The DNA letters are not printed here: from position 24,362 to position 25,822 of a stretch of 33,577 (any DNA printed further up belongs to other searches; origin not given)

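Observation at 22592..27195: acpP followed by a tightly coupled operon of an MscS-like channel, two FemAB/BioF2-like GNAT paralogs and two ArnE/ArnF-sized half transporters: a candidate novel lipid or glycan modification-and-flip module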

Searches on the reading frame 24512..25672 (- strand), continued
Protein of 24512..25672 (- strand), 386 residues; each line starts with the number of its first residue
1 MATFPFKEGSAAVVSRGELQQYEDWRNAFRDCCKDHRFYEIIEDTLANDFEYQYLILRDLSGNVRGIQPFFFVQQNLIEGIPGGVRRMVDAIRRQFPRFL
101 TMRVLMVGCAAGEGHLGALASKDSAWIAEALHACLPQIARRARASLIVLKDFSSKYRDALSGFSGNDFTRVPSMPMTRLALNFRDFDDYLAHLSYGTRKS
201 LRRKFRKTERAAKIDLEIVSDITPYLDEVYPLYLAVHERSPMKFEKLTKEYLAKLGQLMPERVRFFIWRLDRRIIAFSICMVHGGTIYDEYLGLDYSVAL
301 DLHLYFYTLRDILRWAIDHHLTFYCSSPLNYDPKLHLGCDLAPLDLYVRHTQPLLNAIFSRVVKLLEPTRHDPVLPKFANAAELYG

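Call 37: fold_search(model_id=the predicted structure, library=pdb)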
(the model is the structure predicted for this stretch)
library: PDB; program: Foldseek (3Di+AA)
matches with E <= 10: 781; with E <= 0.001: 199
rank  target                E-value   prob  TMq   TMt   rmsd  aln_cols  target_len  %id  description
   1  7z6a_A                4.7e-13  1.00  0.56  0.63   5.9       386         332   14  CRYSTAL STRUCTURE OF WEISSELLA VIRIDESCENS FEMXVV NON-RIBOSOMAL AMINO ACID TRANSFERASE IN COMPLEX WITH A PEPTIDYL-XNA  (released 2022-10-26)
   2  1ne9                  1.0e-12  1.00  0.56  0.63   5.9       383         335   12  Crystal Structure of Weissella viridescens FemX at 1.7 Ang Resolution (released 2004-02-10)
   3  1xf8                  1.1e-12  1.00  0.56  0.63   5.7       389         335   13  Crystal Structure of Weissella viridescens FemX (Y254F) Mutant (released 2005-05-31)
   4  4ii9_A                1.3e-12  1.00  0.56  0.63   5.8       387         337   13  Crystal structure of Weissella viridescens FemXVv non-ribosomal amino acid transferase in complex with a peptidyl-RNA  (released 2013-07-03)
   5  1xe4                  1.3e-12  1.00  0.54  0.61   6.1       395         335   13  Crystal Structure of Weissella viridescens FemX (K36M) Mutant (released 2005-05-31)
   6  7z5y_A                1.8e-12  1.00  0.57  0.65   5.6       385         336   13  CRYSTAL STRUCTURE OF WEISSELLA VIRIDESCENS FEMXVV NON-RIBOSOMAL AMINO ACID TRANSFERASE IN COMPLEX WITH A PEPTIDYL-XNA  (released 2022-10-26)
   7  9wqx                  1.2e-11  1.00  0.51  0.65   5.9       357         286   14  aminoacyl-tRNA-dependent peptide synthase, Sbb17, complexed with streptothrisamine (released 2026-04-01)
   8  9wqw                  2.9e-11  1.00  0.52  0.65   5.9       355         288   15  aminoacyl-tRNA-dependent peptide synthase, Sbb17 (released 2026-04-01)
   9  6lv0_A                7.2e-11  1.00  0.49  0.58   6.6       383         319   11  Crystal structure of the soluble domain of the multiple peptide resistance factor (MprF) from Rhizobium tropici (released 2021-02-03)
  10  9wqy                  1.1e-10  1.00  0.51  0.66   5.9       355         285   14  aminoacyl-tRNA-dependent peptide synthase, Sba18, complexed with streptothrisamine (released 2026-04-01)
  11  4v34                  1.2e-10  1.00  0.53  0.61   6.7       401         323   11  The Structure of A-PGS from Pseudomonas aeruginosa (SeMet derivative) (released 2015-08-19)
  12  5vrv_A                1.2e-10  1.00  0.48  0.57   7.0       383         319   14  2.05 Angstrom Resolution Crystal Structure of C-terminal Domain (DUF2156) of Putative Lysylphosphatidylglycerol Synthe (released 2017-05-24)
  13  5vrv_D                1.3e-10  1.00  0.48  0.57   7.0       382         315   14  2.05 Angstrom Resolution Crystal Structure of C-terminal Domain (DUF2156) of Putative Lysylphosphatidylglycerol Synthe (released 2017-05-24)
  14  5vrv_E                1.6e-10  1.00  0.48  0.56   7.1       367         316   14  2.05 Angstrom Resolution Crystal Structure of C-terminal Domain (DUF2156) of Putative Lysylphosphatidylglycerol Synthe (released 2017-05-24)
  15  5vrv_B                2.5e-10  1.00  0.49  0.58   6.5       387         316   14  2.05 Angstrom Resolution Crystal Structure of C-terminal Domain (DUF2156) of Putative Lysylphosphatidylglycerol Synthe (released 2017-05-24)
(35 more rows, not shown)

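Call 38: search_protein_representatives(protein=window:24512-25672:-)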
Query: 386 residues. Proteins with E-value up to 0.001 (for the whole library): 2653; up to 1e-10: 1243; up to 1e-30: 190. The best 150 are listed.
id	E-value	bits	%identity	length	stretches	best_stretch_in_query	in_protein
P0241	6.6e-116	404.0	50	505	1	9-385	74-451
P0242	3.5e-113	395.1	50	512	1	11-380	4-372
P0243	5.1e-113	394.5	47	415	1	4-385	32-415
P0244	1.2e-111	390.0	51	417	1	13-386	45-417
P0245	4.4e-110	384.9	48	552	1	10-385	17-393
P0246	2.0e-108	379.4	52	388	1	11-384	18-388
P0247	3.2e-101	355.7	45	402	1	4-384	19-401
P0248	5.6e-101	354.9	45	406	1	8-384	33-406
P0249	6.9e-101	354.6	45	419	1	13-385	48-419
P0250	1.1e-100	353.9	45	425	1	4-385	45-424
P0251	8.0e-100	351.1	45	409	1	22-384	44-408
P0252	2.1e-98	346.4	54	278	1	107-384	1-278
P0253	3.1e-96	339.3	47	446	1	3-386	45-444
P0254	3.2e-94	332.7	44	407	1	4-378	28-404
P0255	1.0e-92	327.7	47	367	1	21-378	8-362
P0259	9.7e-88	311.3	46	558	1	24-383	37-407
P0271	1.4e-80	287.7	48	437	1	32-379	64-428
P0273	7.6e-79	282.0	39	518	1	22-376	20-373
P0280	2.3e-69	250.9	44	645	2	186-385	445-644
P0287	3.5e-62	227.2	32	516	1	21-373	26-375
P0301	7.0e-54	199.9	29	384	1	21-376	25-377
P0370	3.7e-37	144.8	32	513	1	22-376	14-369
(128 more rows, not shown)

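Call 39: search_protein_families(library=pfam, proteins=[P0241, P0242, P0245, P0259, P0273, P0287, P0370, P0280, P0253, P0271], max_evalue=0.01)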
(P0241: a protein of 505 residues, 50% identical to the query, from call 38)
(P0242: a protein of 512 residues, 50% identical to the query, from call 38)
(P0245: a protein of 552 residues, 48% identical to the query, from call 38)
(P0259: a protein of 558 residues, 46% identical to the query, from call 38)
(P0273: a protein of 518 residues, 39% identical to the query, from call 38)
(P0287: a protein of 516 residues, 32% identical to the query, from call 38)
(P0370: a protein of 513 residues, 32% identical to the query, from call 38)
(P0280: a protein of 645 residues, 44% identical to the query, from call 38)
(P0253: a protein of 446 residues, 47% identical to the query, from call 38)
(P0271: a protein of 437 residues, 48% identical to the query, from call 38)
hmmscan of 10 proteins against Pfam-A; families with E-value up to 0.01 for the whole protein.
P0241 (505 aa): 2 families
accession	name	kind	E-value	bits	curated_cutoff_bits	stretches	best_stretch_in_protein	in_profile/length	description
PF04339.18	FemAB_like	-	6.5e-09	35.8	27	1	234-394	155-313/369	Peptidogalycan biosysnthesis/recognition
PF13480.13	Acetyltransf_6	-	4.3e-08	33.9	22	1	263-392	3-134/143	Acetyltransferase (GNAT) domain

P0242 (512 aa): 3 families
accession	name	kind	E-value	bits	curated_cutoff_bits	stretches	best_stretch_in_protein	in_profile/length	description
PF13480.13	Acetyltransf_6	-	5.4e-18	66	22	1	189-316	3-132/143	Acetyltransferase (GNAT) domain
PF04339.18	FemAB_like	-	1.3e-07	31.6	27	1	174-314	169-307/369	Peptidogalycan biosysnthesis/recognition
PF00892.27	EamA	-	1.6e-05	25.6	28.2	1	433-502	65-134/135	EamA-like transporter family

P0245 (552 aa): 3 families
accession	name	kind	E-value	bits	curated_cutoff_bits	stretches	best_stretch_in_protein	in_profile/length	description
PF13493.11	DUF4118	-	6.6e-15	55.2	28.4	1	454-543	6-95/107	Domain of unknown function (DUF4118)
PF04339.18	FemAB_like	-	2e-09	37.5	27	1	173-336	152-313/369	Peptidogalycan biosysnthesis/recognition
PF13480.13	Acetyltransf_6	-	7.3e-09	36.4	22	1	205-333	3-133/143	Acetyltransferase (GNAT) domain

P0259 (558 aa): 4 families
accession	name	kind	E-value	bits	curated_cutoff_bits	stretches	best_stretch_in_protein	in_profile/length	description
PF13480.13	Acetyltransf_6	-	7e-12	46.1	22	1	217-349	3-133/143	Acetyltransferase (GNAT) domain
PF04339.18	FemAB_like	-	1.8e-10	41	27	1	198-348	165-309/369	Peptidogalycan biosysnthesis/recognition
PF00892.27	EamA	-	1.5e-08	35.4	28.2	1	465-547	62-133/135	EamA-like transporter family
PF00893.25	Multi_Drug_Res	-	0.0022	18.9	23.7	1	479-540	31-93/93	Small Multidrug Resistance protein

P0273 (518 aa): 3 families
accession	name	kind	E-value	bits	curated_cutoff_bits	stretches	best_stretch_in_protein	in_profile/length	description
PF04339.18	FemAB_like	-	8.3e-16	58.5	27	1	107-325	99-313/369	Peptidogalycan biosysnthesis/recognition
PF13480.13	Acetyltransf_6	-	6.7e-15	55.9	22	1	193-328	2-139/143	Acetyltransferase (GNAT) domain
PF00892.27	EamA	-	2.7e-08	34.6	28.2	1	437-507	64-134/135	EamA-like transporter family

P0287 (516 aa): 3 families
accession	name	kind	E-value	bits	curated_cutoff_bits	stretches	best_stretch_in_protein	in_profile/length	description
PF04339.18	FemAB_like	-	4.7e-15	56.1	27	1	22-333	2-316/369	Peptidogalycan biosysnthesis/recognition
PF13480.13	Acetyltransf_6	-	7.2e-14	52.6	22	1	199-333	3-139/143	Acetyltransferase (GNAT) domain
PF00892.27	EamA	-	6.3e-07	30.2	28.2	1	432-503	63-134/135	EamA-like transporter family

P0370 (513 aa): 2 families
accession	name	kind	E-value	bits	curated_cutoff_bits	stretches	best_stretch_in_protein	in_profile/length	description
PF04339.18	FemAB_like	-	3.9e-12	46.4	27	1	119-355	113-346/369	Peptidogalycan biosysnthesis/recognition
PF13480.13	Acetyltransf_6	-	3.4e-09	37.4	22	1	192-327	2-142/143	Acetyltransferase (GNAT) domain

P0280 (645 aa): 2 families
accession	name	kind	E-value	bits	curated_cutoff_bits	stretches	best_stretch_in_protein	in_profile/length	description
PF13480.13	Acetyltransf_6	-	1.1e-14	55.2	22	1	457-588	3-137/143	Acetyltransferase (GNAT) domain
PF04339.18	FemAB_like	-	1.5e-09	38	27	1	441-586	168-312/369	Peptidogalycan biosysnthesis/recognition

P0253 (446 aa): 1 family
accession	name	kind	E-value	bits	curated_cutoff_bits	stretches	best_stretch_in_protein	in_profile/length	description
PF04339.18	FemAB_like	-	2e-09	37.5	27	1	152-380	96-307/369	Peptidogalycan biosysnthesis/recognition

P0271 (437 aa): 2 families
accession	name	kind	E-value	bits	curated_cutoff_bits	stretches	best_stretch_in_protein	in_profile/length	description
PF13480.13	Acetyltransf_6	-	3.9e-08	34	22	1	227-374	2-133/143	Acetyltransferase (GNAT) domain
PF04339.18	FemAB_like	-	2.9e-05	23.9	27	1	214-372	170-308/369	Peptidogalycan biosysnthesis/recognition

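Call 44: find_related_loci(query=A1, collection=genome_contigs, flank=8000)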
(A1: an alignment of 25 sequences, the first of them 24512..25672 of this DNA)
Query A1 (386 aa) in genome_contigs; peptide patterns used: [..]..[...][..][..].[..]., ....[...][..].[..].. (x = any residue, [..] = any of these).
556 stretches matched a pattern; 502 encode a relative of the query (tblastn E <= 1e-3); the best 80 are kept; 80 distinct loci.
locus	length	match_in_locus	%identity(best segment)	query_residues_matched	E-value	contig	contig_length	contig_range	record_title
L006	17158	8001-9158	93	1-386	0e+0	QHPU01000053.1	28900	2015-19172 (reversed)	MAG: Verrucomicrobia bacterium isolate AV21 14_1009_09_20cm_scaffold_336_curated, whole genome shotgun sequence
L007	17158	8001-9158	93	1-386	0e+0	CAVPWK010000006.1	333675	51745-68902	MAG: uncultured Verrucomicrobiae bacterium isolate MFD00392.bin.2.120 genome assembly, contig: contig_19674, whole genom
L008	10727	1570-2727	91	1-386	0e+0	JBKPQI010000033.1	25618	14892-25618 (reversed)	MAG: Verrucomicrobiota bacterium isolate GS_EKS_MAG_00080 GS_EKS_000001559243, whole genome shotgun sequence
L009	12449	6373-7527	88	1-385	0e+0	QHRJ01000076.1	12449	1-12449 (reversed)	MAG: Verrucomicrobia bacterium isolate AV106 14_0929_09_30cm_scaffold_4128_curated, whole genome shotgun sequence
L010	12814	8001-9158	88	1-386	0e+0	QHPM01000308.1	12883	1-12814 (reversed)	MAG: Verrucomicrobia bacterium isolate AV29 14_0919_09_20cm_scaffold_2900_curated, whole genome shotgun sequence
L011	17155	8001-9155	88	1-385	0e+0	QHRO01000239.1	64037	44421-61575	MAG: Verrucomicrobia bacterium isolate AV101 14_1009_13_40cm_scaffold_149_curated, whole genome shotgun sequence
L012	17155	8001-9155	87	1-385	0e+0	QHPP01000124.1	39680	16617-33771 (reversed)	MAG: Verrucomicrobia bacterium isolate AV26 14_0929_05_20cm_scaffold_811_curated, whole genome shotgun sequence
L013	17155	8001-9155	86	1-385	0e+0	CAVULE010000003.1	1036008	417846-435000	MAG: uncultured Verrucomicrobiae bacterium isolate MFD06526.bin.1.139 genome assembly, contig: contig_1354, whole genome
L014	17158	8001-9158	92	1-386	0e+0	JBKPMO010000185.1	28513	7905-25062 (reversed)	MAG: Verrucomicrobiota bacterium isolate GS_HAYS_MAG_00064 GS_HAYS_000003568162, whole genome shotgun sequence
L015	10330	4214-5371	74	1-386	0e+0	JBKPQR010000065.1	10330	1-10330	MAG: Verrucomicrobiota bacterium isolate GS_EKS_MAG_00071 GS_EKS_000001160529, whole genome shotgun sequence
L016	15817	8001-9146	75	3-384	0e+0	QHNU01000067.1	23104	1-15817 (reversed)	MAG: Verrucomicrobia bacterium isolate AV69 14_1009_13_20cm_scaffold_589_curated, whole genome shotgun sequence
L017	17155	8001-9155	74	1-385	0e+0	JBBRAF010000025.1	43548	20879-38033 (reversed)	MAG: Chthoniobacterales bacterium isolate Co_metawrap_2281 Cmw_2281_k141_4781840_length_43548_cov_51.9906, whole genome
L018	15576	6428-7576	73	3-385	0e+0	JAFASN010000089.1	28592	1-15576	MAG: Verrucomicrobiota bacterium isolate CP_BM_ER_R8_19 BM_ER_R8_k147_2900347, whole genome shotgun sequence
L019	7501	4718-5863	75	3-384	0e+0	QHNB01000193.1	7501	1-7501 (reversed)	MAG: Verrucomicrobia bacterium isolate AV86 14_0929_05_20cm_scaffold_7207_curated, whole genome shotgun sequence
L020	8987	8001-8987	86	1-329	0e+0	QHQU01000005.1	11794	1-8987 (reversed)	MAG: Verrucomicrobia bacterium isolate AV12 14_0927_12_20cm_scaffold_4184_curated, whole genome shotgun sequence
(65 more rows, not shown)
